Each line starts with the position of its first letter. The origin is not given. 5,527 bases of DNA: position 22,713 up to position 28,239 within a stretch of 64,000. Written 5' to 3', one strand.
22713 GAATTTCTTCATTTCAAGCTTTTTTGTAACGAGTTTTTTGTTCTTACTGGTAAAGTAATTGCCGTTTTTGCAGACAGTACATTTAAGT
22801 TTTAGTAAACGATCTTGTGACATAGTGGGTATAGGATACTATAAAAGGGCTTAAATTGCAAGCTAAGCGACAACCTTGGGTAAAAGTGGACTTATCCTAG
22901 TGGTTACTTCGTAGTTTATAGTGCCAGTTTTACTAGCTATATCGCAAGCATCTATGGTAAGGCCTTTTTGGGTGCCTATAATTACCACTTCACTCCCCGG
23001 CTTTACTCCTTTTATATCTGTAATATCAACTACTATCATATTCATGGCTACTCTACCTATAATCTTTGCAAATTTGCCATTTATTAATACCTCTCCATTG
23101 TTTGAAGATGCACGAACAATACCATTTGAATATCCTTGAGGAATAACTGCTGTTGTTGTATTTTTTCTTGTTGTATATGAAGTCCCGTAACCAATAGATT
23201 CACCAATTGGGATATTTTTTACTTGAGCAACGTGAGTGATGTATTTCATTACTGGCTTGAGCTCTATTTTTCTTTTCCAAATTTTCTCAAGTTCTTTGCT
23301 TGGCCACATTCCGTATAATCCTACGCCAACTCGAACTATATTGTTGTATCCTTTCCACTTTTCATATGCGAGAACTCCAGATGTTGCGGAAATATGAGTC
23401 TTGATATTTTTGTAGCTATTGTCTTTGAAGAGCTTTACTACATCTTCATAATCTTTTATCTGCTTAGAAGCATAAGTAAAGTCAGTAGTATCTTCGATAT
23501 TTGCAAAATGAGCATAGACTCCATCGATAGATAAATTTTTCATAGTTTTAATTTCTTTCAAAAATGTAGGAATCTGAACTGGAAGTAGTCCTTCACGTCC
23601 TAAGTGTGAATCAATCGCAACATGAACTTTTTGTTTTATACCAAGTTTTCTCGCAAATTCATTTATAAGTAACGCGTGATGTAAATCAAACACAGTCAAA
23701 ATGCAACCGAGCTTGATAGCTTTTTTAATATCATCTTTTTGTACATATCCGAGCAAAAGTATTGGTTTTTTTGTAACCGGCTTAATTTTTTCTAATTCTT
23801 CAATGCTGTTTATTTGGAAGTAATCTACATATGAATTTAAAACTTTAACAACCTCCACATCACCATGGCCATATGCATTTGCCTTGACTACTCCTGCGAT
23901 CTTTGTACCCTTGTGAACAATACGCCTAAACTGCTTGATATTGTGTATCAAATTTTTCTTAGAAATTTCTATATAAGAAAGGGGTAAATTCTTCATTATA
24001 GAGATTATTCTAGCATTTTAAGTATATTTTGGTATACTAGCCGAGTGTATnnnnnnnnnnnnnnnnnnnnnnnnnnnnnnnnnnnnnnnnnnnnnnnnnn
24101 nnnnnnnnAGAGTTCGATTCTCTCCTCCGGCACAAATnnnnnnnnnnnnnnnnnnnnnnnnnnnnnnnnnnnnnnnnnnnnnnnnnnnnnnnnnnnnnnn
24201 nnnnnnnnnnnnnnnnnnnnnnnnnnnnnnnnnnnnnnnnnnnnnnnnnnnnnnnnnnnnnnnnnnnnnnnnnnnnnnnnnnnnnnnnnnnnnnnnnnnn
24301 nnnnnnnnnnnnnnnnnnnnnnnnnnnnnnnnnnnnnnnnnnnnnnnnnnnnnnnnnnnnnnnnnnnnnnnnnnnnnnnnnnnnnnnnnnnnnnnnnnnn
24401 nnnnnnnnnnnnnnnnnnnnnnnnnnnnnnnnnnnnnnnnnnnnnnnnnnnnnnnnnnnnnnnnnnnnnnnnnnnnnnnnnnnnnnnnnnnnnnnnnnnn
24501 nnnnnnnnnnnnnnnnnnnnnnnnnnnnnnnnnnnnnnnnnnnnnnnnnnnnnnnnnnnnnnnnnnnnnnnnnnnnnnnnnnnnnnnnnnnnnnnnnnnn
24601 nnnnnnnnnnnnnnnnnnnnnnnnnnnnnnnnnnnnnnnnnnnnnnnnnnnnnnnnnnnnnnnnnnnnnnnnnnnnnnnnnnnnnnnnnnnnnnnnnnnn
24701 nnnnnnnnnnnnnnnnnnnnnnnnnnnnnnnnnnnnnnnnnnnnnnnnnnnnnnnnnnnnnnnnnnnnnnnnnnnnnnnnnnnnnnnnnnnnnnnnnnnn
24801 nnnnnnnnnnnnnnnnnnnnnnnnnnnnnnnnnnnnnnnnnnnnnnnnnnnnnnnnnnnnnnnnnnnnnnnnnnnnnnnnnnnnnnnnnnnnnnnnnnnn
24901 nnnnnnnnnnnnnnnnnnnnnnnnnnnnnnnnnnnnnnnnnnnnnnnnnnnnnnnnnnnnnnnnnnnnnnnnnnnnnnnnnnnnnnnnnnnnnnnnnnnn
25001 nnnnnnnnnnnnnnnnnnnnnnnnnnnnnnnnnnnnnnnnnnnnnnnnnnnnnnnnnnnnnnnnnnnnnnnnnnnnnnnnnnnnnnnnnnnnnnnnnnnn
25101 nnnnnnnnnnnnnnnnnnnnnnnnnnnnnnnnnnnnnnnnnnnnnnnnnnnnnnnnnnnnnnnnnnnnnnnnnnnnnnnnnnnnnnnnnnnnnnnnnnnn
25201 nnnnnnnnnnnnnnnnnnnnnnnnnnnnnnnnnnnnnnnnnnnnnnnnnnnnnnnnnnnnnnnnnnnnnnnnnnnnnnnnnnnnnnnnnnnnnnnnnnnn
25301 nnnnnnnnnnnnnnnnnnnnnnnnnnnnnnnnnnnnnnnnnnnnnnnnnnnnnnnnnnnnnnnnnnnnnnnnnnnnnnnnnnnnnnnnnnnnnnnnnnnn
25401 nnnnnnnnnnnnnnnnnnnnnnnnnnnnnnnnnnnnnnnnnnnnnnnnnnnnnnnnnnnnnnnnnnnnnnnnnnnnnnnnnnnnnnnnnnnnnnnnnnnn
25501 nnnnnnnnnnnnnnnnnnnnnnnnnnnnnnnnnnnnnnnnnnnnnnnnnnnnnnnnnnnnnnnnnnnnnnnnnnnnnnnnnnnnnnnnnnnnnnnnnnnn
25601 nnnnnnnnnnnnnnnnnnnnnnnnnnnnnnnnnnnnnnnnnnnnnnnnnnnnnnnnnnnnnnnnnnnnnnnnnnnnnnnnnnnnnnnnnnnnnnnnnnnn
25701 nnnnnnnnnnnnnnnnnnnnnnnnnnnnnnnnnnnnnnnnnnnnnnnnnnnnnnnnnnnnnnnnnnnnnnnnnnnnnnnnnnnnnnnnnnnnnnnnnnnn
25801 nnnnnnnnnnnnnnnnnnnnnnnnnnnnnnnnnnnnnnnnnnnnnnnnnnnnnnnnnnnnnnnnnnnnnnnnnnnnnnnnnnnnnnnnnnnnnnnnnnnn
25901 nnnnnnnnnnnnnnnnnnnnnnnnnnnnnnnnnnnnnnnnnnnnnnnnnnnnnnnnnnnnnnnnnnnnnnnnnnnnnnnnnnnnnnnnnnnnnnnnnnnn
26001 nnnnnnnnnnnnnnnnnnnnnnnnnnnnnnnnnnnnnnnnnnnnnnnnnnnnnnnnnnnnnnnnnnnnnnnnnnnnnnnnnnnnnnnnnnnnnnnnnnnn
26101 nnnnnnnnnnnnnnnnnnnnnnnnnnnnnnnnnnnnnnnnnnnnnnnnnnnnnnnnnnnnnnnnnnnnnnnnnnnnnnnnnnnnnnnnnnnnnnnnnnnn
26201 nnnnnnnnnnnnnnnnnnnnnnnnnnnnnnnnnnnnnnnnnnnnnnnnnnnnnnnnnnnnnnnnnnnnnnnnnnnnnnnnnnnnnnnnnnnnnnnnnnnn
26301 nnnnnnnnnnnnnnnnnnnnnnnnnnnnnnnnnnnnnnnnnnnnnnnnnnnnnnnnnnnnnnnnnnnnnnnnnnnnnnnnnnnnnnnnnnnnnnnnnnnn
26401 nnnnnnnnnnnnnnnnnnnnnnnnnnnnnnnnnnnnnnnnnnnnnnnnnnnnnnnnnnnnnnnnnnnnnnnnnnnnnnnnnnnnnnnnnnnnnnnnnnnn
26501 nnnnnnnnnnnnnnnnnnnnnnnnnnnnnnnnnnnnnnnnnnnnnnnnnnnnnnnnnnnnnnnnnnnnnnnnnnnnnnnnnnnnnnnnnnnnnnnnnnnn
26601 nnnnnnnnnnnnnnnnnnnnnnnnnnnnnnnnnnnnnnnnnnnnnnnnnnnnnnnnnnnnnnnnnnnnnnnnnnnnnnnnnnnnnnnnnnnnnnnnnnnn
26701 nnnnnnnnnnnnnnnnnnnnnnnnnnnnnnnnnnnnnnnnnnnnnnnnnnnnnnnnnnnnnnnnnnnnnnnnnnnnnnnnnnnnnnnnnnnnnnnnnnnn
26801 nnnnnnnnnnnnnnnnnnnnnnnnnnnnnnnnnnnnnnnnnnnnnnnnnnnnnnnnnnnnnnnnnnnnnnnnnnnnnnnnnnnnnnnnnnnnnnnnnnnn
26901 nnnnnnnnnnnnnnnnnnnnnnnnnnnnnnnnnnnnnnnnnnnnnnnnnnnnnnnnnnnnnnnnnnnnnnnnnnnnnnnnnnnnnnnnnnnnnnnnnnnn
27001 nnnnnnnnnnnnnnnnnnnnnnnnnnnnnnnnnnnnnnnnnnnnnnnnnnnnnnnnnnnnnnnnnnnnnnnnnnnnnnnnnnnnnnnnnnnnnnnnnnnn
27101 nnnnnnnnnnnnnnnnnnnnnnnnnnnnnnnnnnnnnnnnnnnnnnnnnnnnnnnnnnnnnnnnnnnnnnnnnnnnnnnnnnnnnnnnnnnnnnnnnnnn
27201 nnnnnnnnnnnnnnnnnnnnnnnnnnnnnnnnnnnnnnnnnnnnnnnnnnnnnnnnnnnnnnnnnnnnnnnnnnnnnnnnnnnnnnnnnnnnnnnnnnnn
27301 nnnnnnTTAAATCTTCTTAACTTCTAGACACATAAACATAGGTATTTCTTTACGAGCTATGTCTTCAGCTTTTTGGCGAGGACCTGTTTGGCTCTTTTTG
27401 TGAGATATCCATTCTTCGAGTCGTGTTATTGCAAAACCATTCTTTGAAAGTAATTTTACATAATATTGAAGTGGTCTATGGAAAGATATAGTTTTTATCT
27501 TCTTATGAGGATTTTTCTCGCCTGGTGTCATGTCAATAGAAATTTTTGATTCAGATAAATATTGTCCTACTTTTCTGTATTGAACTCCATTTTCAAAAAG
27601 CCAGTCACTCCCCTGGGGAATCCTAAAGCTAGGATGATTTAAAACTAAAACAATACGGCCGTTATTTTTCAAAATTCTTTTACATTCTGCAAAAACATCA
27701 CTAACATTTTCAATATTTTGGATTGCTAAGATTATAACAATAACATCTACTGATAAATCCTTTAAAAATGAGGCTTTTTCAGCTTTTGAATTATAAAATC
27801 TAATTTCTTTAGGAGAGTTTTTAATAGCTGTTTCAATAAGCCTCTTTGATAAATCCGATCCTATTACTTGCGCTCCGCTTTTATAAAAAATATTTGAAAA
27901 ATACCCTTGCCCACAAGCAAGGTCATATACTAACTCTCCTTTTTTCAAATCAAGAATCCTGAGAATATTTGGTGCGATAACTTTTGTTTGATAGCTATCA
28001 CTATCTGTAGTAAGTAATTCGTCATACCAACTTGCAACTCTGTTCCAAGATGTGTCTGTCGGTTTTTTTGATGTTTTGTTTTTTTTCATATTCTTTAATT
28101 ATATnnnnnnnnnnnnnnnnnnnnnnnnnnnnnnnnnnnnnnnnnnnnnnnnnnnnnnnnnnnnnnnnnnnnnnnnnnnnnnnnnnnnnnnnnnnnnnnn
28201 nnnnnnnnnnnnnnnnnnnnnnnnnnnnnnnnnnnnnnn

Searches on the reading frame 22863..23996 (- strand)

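Call 74: search_protein_families(library=pfam, proteins=[window:22863-23996:-], max_evalue=0.00001)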
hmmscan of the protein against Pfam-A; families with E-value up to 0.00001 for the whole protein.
window:22863-23996:- (377 aa): 2 families
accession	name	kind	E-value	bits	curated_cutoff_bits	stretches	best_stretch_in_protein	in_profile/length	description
PF01168.26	Ala_racemase_N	-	5.4e-48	164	24.1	1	11-230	1-218/220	Alanine racemase, N-terminal domain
PF00842.27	Ala_racemase_C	-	4.8e-39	133.3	25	1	249-375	1-126/127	Alanine racemase, C-terminal domain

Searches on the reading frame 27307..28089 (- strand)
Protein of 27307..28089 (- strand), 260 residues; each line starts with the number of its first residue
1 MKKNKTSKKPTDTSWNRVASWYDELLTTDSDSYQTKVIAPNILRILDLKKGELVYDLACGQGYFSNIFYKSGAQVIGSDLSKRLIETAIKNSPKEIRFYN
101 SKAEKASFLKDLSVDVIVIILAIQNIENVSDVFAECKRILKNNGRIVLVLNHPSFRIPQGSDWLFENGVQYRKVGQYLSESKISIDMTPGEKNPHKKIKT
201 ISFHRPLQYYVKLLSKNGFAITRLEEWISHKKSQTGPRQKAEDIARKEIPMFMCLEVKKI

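Call 11: search_protein_families(library=pfam, proteins=[window:27307-28089:-], max_evalue=0.001)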
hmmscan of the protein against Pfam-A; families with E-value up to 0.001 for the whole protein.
window:27307-28089:- (260 aa): 8 families
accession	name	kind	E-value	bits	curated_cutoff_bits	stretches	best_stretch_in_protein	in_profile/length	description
PF08241.18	Methyltransf_11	-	1.4e-17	64.5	21.2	1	56-148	2-95/95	Methyltransferase domain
PF13649.12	Methyltransf_25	-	8.9e-14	52.4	27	1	54-144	1-97/97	Methyltransferase domain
PF13847.12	Methyltransf_31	-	2e-13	50.7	27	1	49-148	2-109/145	Methyltransferase domain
PF08242.18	Methyltransf_12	-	1.1e-10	42.6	30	1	56-146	2-98/98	Methyltransferase domain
PF13489.12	Methyltransf_23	-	1.8e-10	41.2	27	1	33-168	4-124/164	Methyltransferase domain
PF01209.24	Ubie_methyltran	-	4.9e-08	33.1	20.1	1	15-149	13-152/233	ubiE/COQ5 methyltransferase family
PF02353.26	CMAS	-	5.5e-05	23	27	1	41-148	53-164/273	Mycolic acid cyclopropane synthetase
PF05175.20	MTS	-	0.00058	20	23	0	43-152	24-142/170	Methyltransferase small domain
